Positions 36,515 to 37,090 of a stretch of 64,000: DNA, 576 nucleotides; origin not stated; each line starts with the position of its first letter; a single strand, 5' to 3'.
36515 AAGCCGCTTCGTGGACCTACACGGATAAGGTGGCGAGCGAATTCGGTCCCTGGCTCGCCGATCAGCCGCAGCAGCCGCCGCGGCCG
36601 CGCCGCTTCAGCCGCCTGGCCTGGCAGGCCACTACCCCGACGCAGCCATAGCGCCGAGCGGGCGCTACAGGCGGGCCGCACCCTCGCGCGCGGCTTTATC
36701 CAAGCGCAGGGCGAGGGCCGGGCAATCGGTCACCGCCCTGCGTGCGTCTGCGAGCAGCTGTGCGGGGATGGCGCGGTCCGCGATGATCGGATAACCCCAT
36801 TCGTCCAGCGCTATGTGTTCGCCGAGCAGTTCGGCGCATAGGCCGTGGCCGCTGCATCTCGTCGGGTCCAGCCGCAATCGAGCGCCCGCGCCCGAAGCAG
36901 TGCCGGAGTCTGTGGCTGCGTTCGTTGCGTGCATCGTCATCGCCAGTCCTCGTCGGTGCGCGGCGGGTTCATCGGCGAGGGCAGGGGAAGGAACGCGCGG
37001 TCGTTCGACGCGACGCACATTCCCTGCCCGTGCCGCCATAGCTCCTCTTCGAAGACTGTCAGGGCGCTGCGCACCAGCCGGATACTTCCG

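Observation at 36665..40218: Five-gene ApbE-linked operon that looks like an NAD(P)H-to-extracytoplasm electron conduit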

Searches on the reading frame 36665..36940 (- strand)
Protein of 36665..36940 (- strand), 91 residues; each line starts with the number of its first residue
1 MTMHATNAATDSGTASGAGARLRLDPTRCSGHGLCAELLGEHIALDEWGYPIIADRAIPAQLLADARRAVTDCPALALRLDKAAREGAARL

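Call 3: search_protein_families(library=pfam, proteins=[window:36665-36940:-], max_evalue=0.01)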
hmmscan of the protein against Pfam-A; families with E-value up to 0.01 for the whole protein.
window:36665-36940:- (91 aa): 1 family
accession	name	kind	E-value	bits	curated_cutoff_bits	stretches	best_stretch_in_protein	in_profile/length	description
PF13459.11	Fer4_15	-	1.1e-10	42.5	22.4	1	23-79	2-65/66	4Fe-4S single cluster domain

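Call 6: search_protein_families(library=ncbifam, proteins=[window:36665-36940:-], max_evalue=0.01)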
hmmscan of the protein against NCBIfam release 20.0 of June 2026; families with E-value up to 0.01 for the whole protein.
window:36665-36940:- (91 aa): 0 families

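Call 38: search_solved_structures(query=window:36665-36940:-, max_evalue=0.1, show_alignments=2)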
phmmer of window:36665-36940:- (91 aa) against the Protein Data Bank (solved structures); distinct sequences matched with E-value up to 0.1: 3.
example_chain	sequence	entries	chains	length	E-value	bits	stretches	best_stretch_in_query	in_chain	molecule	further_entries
8amq_A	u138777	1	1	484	2.9e-05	27.5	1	21-82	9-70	Probable ferredoxin,Putative cytochrome P450 143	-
4id8_A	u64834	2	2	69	0.0001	25.7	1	22-79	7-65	Putative ferredoxin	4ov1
8amp_A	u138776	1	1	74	0.0093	19.5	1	19-82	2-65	Possible ferredoxin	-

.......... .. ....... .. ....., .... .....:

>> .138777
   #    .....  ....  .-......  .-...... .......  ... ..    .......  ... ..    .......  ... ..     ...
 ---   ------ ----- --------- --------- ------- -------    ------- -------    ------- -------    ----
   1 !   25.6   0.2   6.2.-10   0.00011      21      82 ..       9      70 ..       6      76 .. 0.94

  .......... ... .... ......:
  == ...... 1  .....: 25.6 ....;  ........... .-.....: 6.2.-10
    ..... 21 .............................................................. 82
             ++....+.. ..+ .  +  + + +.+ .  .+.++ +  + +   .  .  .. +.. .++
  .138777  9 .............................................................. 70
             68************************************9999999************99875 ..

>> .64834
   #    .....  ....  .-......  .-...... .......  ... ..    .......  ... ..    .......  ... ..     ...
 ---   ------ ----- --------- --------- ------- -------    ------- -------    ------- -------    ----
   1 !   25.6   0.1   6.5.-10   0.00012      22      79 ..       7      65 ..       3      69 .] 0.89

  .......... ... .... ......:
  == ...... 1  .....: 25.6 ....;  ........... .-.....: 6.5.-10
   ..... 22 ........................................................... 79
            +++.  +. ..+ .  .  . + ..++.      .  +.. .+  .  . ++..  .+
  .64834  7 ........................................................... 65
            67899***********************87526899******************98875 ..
